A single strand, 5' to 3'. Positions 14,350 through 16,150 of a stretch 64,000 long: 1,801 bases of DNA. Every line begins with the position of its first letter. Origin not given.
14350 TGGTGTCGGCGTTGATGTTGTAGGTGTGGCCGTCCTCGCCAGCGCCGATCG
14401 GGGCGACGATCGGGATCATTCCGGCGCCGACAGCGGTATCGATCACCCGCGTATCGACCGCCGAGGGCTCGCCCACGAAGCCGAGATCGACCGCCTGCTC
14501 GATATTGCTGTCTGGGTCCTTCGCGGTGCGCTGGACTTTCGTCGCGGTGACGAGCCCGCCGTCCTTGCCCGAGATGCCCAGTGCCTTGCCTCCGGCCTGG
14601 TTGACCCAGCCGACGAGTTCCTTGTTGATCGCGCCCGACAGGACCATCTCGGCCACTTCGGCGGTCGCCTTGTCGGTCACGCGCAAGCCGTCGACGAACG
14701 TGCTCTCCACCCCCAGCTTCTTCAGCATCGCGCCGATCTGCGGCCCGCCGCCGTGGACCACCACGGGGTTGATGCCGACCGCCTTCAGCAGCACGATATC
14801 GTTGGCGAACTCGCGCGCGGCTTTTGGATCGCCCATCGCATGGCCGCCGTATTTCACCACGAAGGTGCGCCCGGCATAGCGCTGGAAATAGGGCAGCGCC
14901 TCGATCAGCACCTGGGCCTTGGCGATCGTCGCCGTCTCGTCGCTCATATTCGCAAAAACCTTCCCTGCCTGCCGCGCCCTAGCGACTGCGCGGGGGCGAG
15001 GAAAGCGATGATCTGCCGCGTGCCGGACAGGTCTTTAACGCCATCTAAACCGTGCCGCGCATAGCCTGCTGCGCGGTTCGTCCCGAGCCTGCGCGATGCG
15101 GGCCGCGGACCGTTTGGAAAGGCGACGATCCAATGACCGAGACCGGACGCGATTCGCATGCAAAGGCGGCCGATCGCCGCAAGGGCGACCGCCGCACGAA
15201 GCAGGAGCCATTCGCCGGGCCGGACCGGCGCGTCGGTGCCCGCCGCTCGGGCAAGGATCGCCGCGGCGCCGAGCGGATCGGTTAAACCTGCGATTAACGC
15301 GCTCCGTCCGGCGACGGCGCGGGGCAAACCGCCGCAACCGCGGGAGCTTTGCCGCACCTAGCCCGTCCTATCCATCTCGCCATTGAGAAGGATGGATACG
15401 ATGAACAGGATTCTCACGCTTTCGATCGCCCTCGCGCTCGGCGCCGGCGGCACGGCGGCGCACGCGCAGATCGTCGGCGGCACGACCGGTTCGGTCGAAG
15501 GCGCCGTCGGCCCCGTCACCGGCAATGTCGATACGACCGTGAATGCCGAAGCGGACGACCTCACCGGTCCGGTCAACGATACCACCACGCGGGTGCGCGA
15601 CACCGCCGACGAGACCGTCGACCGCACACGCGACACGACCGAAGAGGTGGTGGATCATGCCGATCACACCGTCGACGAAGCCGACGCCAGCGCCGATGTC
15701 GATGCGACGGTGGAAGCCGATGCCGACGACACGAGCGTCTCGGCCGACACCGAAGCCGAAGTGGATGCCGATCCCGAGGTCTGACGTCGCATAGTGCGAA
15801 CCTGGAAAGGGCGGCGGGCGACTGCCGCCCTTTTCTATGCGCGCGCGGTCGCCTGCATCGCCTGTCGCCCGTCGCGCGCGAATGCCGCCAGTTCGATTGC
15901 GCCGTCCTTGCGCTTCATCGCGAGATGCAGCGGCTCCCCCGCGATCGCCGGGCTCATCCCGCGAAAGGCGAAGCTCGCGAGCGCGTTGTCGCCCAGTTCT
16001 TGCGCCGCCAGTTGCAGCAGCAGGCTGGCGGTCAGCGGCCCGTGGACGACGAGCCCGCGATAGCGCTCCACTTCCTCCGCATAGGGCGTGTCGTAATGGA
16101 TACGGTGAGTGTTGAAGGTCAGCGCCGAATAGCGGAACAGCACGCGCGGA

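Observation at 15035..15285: Free-standing 50-aa FxGPDRR arginine-rich peptide: candidate c-di-GMP sponge or effector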

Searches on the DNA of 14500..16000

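Call 4: search_rna_families(source=window, start=14500, end=16000, threshold=evalue, max_evalue=1)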
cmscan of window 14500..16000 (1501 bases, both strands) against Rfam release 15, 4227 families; matches with E-value up to 1: 2.
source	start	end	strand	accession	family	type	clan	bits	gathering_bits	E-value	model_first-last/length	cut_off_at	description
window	15806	15854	-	RF02867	ncS011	Gene; sRNA;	-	19.1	48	0.029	152-204/207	no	Burkholderia sRNA 11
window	15626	15647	+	RF02946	cow-rumen-1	Gene; sRNA;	-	17.5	53.4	0.73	1-61/61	no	cow-rumen-1 RNA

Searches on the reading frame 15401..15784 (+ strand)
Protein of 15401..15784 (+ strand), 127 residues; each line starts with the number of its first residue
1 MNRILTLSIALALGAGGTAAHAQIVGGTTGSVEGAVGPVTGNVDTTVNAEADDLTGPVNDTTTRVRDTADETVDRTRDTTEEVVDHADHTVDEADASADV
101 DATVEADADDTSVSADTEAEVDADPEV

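Call 8: search_protein_families(library=pfam, proteins=[window:15401-15784:+], max_evalue=1)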
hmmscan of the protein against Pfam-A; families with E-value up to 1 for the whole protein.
window:15401-15784:+ (127 aa): 1 family
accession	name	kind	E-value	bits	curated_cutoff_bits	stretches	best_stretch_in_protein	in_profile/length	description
PF01442.23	Apolipoprotein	-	0.0031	17.7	90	1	25-93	64-132/190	Apolipoprotein A1/A4/E domain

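Call 9: search_protein_families(library=ncbifam, proteins=[window:15401-15784:+], max_evalue=1)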
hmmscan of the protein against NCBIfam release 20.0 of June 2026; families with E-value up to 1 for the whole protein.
window:15401-15784:+ (127 aa): 2 families
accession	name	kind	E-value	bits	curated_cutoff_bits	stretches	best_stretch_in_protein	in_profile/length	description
NF047709.1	RiPP_TigB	exception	0.023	14.7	70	1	18-43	26-51/68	methyl-cyclopropylglycine-containing RiPP peptide TigB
NF045508.1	PhasinPhaH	equivalog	0.057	13.6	250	1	37-121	68-150/234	phasin PhaH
